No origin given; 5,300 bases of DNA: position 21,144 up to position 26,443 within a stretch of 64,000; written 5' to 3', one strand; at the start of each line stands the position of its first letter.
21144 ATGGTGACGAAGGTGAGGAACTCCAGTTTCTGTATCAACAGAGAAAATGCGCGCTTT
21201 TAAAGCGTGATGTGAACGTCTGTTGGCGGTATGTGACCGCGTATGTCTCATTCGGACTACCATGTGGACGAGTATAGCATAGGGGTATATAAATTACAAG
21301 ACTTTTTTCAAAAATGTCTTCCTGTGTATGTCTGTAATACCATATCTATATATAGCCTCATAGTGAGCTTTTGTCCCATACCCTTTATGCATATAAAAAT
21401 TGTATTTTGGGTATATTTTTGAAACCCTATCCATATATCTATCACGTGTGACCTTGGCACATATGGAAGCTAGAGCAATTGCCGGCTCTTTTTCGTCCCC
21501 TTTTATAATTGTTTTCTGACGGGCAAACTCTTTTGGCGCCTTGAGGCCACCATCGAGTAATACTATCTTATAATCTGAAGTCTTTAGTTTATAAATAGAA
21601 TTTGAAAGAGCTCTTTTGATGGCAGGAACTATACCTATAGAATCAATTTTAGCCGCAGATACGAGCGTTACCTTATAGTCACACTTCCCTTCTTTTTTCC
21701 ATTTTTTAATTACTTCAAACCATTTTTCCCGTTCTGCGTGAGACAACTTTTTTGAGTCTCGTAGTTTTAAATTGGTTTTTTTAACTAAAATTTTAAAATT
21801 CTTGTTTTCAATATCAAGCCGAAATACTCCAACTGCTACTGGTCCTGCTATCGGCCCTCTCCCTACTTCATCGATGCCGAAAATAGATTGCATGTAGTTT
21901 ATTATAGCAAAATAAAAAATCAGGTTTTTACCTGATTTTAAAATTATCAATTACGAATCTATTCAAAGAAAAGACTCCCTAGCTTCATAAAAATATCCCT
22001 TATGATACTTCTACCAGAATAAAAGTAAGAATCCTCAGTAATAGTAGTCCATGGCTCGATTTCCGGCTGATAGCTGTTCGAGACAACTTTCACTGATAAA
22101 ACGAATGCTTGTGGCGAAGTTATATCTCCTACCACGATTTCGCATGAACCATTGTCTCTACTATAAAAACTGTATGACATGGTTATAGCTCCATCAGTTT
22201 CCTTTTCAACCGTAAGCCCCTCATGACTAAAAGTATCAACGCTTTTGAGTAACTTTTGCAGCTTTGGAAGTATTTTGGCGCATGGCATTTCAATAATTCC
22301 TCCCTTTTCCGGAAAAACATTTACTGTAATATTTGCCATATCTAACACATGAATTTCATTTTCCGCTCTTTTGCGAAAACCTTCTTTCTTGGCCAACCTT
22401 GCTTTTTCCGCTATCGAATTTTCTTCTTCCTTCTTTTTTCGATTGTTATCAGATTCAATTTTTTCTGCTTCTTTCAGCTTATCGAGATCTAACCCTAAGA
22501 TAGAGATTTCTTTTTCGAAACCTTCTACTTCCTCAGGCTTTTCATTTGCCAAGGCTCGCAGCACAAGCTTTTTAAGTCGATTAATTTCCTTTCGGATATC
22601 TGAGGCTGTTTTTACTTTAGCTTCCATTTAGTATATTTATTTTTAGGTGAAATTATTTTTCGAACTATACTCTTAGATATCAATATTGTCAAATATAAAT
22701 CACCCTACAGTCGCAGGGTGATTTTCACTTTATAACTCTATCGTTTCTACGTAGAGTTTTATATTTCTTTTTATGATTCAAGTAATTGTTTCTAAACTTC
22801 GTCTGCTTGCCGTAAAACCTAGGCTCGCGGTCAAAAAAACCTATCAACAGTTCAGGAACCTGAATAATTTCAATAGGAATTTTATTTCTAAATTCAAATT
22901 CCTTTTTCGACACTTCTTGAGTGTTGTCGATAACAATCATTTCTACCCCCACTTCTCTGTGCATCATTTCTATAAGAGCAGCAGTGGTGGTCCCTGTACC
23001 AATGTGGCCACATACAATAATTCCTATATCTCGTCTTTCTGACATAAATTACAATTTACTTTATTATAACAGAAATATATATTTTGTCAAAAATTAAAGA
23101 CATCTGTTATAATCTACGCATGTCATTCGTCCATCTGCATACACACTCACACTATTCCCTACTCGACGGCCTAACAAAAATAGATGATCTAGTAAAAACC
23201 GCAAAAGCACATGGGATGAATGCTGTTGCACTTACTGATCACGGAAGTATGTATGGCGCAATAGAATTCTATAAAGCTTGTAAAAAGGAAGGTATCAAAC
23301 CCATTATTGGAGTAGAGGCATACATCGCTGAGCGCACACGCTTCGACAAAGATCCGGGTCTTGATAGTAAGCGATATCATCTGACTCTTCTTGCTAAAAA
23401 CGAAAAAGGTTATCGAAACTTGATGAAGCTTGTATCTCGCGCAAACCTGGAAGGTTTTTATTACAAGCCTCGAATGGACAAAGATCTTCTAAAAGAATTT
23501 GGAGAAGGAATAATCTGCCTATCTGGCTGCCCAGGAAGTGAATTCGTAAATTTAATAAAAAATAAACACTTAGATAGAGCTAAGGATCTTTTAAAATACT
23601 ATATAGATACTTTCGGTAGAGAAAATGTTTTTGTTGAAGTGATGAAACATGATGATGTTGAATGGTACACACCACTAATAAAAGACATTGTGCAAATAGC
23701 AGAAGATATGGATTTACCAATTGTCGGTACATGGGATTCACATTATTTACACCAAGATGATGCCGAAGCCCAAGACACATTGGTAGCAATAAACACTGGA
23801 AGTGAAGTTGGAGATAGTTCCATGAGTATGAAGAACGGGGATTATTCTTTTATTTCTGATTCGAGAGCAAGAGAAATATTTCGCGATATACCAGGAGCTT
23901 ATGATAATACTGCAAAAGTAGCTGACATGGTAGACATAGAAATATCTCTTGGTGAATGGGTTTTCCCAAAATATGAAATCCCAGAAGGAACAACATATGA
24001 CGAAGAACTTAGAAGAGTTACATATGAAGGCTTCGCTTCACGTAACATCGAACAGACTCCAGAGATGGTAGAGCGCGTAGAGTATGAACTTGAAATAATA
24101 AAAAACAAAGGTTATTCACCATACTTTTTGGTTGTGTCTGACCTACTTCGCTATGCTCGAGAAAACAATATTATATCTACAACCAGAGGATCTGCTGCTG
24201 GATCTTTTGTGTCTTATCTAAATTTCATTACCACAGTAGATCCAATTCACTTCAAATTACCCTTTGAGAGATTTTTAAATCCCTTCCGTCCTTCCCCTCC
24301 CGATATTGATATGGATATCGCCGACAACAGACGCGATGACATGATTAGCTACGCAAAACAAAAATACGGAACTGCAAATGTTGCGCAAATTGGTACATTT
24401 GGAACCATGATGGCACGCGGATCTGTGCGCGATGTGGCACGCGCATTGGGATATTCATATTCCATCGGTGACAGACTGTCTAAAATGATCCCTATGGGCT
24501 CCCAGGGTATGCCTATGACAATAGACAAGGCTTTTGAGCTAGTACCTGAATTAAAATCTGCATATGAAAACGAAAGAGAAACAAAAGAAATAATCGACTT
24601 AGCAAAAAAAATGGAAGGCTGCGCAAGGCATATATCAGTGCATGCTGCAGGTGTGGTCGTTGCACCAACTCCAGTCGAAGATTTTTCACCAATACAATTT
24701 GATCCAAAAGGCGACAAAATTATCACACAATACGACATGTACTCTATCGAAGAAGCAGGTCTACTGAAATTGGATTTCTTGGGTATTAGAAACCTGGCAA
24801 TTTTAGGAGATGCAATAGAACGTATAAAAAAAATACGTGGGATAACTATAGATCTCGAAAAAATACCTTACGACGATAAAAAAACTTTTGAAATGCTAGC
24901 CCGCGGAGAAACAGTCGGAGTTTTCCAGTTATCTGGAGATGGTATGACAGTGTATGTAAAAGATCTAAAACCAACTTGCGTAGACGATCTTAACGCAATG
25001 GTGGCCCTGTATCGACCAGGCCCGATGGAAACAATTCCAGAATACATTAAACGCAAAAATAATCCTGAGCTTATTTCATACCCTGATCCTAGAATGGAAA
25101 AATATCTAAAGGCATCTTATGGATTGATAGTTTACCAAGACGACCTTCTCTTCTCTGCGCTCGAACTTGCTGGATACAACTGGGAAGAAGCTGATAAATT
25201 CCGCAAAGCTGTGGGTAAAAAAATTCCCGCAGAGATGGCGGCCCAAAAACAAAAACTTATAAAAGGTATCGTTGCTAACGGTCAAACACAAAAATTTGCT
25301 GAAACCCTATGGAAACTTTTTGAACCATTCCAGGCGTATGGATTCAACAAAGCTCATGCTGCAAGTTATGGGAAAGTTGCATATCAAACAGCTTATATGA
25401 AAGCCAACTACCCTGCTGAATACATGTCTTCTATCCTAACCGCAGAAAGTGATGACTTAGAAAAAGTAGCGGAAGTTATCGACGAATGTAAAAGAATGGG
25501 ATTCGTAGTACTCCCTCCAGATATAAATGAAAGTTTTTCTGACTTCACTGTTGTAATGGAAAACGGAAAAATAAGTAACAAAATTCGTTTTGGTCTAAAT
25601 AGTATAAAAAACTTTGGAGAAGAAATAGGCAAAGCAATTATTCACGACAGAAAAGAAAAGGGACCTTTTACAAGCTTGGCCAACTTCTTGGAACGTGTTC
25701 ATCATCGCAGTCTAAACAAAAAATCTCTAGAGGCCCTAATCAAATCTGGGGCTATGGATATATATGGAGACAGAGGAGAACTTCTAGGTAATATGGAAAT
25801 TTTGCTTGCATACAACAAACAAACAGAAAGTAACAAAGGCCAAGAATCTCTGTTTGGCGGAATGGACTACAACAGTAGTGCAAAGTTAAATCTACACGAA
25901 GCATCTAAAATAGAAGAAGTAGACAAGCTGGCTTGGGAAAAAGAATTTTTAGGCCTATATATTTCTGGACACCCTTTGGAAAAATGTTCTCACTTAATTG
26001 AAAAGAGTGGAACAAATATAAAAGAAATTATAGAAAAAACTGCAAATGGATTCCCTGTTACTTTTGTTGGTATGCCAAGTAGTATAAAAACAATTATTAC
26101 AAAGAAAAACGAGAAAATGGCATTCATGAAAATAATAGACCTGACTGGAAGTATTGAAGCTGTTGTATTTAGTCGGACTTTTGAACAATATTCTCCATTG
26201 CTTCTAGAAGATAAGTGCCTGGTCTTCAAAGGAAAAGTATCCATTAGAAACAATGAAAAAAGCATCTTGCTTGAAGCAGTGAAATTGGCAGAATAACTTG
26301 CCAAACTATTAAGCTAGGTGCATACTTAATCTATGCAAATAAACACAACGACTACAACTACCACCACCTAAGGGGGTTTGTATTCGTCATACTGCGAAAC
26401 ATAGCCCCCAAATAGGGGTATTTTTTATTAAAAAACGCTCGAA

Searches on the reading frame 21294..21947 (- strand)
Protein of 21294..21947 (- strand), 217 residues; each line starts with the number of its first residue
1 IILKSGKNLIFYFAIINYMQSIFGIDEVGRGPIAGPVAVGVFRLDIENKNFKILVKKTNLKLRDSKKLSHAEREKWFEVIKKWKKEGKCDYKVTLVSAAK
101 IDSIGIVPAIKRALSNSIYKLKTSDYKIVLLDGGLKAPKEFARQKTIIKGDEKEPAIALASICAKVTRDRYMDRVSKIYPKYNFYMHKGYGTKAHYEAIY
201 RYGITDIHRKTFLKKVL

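Call 55: search_protein_families(library=pfam, proteins=[window:21294-21947:-], max_evalue=0.001)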
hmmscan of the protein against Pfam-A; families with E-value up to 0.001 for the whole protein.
window:21294-21947:- (217 aa): 1 family
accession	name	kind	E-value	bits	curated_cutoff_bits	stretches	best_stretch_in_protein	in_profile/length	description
PF01351.25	RNase_HII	-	4.1e-32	112.1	25.8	1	24-213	2-197/199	Ribonuclease HII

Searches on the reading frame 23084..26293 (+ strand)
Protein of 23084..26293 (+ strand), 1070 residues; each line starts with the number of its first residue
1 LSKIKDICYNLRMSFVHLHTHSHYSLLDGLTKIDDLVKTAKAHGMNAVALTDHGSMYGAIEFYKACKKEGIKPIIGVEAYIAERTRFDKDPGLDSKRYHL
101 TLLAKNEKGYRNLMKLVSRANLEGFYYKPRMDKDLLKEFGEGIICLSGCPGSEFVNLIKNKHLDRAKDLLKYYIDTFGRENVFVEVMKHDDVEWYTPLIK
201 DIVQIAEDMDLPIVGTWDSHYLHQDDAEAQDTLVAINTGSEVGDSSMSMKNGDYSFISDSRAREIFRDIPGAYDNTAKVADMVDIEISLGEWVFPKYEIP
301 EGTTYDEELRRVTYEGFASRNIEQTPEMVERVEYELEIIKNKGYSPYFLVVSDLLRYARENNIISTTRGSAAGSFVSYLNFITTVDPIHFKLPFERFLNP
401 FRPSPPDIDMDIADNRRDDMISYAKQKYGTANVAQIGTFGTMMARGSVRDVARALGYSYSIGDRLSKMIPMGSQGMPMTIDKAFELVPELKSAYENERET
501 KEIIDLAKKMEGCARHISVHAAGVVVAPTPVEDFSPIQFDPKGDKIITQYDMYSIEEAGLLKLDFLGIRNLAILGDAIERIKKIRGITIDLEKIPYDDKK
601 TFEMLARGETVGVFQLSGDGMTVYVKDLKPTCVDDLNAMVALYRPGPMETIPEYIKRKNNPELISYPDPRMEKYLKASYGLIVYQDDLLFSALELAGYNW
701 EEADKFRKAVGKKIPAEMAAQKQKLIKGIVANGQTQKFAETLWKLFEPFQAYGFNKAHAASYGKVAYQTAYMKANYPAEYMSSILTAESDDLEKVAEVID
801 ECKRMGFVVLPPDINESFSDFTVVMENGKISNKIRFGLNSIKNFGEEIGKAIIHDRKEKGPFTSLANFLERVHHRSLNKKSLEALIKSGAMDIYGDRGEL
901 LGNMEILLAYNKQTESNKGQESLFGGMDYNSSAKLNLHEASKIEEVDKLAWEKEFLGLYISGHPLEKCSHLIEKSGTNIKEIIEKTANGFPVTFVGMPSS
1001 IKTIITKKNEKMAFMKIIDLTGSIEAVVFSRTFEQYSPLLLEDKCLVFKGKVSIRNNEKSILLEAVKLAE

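Call 55: search_protein_families(library=pfam, proteins=[window:23084-26293:+], max_evalue=0.001)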
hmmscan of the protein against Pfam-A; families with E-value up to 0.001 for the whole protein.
window:23084-26293:+ (1070 aa): 5 families
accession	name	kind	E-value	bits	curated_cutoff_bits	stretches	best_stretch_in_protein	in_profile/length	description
PF07733.18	DNA_pol3_alpha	-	2.5e-90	303.1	23.9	1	308-567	2-260/260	Bacterial DNA polymerase III alpha NTPase domain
PF02811.25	PHP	-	1.5e-58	198.2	26.4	1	17-189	1-164/164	PHP domain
PF17657.6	DNA_pol3_finger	-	4.1e-51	173.1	22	1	570-733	1-166/166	Bacterial DNA polymerase III alpha subunit finger domain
PF14579.12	HHH_6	-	5.4e-27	94.3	25.6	1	806-896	1-86/90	Helix-hairpin-helix motif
PF01336.31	tRNA_anti-codon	-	1.6e-09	38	27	1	992-1067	1-73/75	OB-fold nucleic acid binding domain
